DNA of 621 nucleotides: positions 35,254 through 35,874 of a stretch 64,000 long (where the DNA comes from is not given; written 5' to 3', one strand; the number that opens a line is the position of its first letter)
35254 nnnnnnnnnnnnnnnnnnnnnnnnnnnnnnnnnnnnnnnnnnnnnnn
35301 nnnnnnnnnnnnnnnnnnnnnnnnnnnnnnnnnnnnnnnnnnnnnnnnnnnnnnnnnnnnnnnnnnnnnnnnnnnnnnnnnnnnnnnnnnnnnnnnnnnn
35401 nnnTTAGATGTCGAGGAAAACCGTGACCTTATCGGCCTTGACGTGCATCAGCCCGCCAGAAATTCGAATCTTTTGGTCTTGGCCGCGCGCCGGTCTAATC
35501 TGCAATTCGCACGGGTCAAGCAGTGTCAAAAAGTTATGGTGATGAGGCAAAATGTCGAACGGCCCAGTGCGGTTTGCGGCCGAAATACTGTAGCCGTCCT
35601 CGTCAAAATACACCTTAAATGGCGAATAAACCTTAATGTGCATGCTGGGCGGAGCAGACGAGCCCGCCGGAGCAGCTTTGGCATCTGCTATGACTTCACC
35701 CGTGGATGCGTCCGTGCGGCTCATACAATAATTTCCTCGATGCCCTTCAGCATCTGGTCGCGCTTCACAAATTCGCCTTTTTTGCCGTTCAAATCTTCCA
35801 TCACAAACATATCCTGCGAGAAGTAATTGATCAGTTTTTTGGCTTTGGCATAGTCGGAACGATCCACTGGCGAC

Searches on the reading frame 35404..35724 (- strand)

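Call 68: search_protein_families(library=pfam, proteins=[window:35404-35724:-], max_evalue=0.001)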
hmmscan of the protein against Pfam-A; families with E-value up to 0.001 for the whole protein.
window:35404-35724:- (106 aa): 1 family
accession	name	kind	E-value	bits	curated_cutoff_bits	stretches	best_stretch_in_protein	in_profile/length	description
PF02823.21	ATP-synt_DE_N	-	8e-16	58.2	27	1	28-104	1-77/80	ATP synthase, Delta/Epsilon chain, beta-sandwich domain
